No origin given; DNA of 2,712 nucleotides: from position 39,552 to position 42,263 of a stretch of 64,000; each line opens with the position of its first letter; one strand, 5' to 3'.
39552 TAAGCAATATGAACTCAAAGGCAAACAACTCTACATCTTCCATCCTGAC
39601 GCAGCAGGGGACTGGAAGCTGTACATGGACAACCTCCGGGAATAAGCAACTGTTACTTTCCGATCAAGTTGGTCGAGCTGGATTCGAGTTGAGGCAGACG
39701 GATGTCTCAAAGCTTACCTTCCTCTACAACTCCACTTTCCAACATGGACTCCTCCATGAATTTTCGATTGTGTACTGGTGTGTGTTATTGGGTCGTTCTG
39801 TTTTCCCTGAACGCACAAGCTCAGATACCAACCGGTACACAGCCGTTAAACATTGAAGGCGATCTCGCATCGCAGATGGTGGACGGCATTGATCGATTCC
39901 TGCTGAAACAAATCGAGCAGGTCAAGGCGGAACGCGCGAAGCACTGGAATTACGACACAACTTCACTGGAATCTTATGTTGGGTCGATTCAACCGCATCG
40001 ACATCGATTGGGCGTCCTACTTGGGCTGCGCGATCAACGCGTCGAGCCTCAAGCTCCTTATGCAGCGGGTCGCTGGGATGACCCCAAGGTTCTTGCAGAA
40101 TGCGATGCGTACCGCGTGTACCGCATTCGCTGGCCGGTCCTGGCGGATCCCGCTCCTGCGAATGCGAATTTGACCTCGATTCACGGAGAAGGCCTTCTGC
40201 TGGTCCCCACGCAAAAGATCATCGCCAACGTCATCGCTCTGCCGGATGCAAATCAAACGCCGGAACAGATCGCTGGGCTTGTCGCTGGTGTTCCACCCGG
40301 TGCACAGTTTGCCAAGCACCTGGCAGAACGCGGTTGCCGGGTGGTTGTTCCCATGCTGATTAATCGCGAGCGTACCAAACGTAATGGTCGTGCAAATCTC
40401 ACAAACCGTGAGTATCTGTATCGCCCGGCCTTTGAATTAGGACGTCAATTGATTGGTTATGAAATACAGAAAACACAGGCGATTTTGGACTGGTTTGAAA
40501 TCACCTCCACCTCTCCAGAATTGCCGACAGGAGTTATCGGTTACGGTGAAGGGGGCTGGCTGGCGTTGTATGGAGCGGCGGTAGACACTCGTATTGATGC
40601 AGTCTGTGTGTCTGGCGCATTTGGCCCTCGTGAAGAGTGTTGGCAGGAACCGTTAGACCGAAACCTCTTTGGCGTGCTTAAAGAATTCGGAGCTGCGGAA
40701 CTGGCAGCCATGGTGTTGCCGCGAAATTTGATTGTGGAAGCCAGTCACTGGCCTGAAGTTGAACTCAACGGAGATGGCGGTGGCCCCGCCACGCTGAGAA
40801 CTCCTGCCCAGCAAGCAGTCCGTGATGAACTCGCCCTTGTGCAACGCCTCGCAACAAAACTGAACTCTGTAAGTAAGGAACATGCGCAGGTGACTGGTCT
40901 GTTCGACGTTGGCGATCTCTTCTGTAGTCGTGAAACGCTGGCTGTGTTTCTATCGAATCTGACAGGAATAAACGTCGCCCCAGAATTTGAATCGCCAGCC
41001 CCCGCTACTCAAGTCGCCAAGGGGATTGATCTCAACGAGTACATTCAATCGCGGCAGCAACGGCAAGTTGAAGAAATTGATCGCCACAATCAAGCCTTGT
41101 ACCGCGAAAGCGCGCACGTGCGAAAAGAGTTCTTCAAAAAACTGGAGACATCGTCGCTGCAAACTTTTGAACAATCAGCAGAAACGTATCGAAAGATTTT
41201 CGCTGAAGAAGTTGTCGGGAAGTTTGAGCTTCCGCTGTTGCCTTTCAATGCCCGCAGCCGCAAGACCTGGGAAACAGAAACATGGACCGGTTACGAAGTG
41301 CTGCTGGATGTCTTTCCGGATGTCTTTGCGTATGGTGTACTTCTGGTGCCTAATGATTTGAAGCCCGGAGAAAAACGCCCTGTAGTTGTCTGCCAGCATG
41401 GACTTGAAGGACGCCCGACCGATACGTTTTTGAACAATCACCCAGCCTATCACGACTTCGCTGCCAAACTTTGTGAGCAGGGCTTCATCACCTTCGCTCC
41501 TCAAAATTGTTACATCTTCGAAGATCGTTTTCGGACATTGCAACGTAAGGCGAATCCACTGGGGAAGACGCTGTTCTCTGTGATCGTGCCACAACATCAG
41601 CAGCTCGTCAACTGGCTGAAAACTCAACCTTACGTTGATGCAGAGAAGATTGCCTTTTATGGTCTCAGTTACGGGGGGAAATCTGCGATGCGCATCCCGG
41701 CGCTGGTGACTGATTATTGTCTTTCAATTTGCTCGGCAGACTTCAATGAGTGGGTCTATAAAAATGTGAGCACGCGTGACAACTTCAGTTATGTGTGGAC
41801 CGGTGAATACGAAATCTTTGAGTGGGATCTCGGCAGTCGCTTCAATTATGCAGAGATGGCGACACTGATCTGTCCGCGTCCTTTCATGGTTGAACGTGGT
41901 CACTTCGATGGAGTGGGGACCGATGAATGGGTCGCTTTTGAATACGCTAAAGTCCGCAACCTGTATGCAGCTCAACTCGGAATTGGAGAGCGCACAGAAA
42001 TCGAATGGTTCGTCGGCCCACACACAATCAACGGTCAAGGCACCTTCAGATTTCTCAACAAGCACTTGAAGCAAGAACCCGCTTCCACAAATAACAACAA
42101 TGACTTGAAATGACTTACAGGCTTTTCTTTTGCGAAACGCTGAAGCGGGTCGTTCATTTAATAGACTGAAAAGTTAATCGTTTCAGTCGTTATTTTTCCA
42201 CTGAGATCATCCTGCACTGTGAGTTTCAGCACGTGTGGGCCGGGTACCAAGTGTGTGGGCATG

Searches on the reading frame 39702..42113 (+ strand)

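Call 36: search_protein_families(library=pfam, proteins=[window:39702-42113:+], max_evalue=0.00001)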
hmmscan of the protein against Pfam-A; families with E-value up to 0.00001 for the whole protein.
window:39702-42113:+ (803 aa): 1 family
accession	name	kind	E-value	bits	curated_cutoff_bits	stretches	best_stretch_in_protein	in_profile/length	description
PF01738.24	DLH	-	4.5e-10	39.9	21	0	559-666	13-115/217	Dienelactone hydrolase family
